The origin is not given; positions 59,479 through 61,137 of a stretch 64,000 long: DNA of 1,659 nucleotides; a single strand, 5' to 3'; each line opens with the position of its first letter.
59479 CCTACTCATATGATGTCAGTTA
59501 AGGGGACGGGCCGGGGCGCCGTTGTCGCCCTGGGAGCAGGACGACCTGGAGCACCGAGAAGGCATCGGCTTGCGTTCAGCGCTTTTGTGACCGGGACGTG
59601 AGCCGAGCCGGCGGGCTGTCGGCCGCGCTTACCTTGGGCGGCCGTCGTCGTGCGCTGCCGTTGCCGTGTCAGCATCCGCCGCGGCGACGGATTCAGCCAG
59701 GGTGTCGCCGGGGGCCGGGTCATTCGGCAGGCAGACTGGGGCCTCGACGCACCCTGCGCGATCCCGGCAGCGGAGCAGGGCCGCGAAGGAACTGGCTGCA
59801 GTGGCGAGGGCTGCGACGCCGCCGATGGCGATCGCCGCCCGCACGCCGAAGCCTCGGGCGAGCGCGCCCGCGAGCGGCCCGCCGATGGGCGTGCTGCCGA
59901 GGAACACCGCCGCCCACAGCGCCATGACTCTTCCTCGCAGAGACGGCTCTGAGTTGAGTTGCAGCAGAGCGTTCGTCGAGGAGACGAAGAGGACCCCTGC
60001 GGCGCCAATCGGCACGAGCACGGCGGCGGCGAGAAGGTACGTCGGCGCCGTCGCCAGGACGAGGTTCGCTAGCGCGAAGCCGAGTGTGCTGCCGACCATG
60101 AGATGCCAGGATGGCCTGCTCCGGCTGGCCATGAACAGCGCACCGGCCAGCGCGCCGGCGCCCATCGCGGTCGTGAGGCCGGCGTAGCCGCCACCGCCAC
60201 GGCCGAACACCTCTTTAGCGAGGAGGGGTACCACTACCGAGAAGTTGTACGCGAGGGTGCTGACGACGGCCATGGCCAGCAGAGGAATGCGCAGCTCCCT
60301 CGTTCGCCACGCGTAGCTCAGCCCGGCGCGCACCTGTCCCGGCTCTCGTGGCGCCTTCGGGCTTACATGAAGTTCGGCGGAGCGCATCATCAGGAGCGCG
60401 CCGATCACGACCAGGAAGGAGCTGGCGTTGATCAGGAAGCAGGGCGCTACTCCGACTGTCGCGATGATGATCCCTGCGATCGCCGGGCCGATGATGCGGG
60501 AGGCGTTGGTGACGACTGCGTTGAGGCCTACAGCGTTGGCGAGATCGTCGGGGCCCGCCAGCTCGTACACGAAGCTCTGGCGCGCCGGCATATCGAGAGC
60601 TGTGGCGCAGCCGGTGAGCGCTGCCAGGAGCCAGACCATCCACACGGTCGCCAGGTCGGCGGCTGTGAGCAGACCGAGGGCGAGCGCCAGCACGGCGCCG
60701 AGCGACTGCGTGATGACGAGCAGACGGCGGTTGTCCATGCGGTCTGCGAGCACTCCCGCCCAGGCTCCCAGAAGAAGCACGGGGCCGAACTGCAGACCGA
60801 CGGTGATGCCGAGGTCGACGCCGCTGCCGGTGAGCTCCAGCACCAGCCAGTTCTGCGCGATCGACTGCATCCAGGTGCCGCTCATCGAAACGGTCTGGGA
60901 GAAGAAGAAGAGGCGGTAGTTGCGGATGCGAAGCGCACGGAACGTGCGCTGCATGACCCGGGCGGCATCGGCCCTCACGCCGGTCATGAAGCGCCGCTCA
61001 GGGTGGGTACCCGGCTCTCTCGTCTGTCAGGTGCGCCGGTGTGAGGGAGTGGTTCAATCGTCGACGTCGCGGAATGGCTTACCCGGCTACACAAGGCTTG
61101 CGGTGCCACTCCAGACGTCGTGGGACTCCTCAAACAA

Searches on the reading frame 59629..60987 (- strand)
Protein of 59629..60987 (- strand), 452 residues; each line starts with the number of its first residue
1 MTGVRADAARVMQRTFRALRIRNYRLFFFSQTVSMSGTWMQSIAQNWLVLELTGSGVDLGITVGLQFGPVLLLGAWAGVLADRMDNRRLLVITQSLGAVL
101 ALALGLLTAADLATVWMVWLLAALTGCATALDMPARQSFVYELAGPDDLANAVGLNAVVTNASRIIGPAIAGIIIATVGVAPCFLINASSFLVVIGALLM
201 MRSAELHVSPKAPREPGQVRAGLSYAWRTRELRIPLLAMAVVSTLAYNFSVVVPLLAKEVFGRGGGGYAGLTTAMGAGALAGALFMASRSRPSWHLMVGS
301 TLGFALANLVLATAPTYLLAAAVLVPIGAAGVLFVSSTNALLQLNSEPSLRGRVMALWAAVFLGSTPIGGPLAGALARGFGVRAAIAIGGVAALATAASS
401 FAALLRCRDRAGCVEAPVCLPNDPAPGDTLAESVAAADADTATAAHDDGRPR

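Call 21: search_protein_families(library=pfam, proteins=[window:59629-60987:-])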
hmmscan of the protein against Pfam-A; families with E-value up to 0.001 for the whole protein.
window:59629-60987:- (452 aa): 2 families
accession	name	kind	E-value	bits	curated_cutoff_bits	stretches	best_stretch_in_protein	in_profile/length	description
PF05977.19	MFS_3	-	3.3e-54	184.7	27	1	15-409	3-399/524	Transmembrane secretion effector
PF07690.21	MFS_1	-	2.1e-32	112.9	33.4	2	28-286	2-255/347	Major Facilitator Superfamily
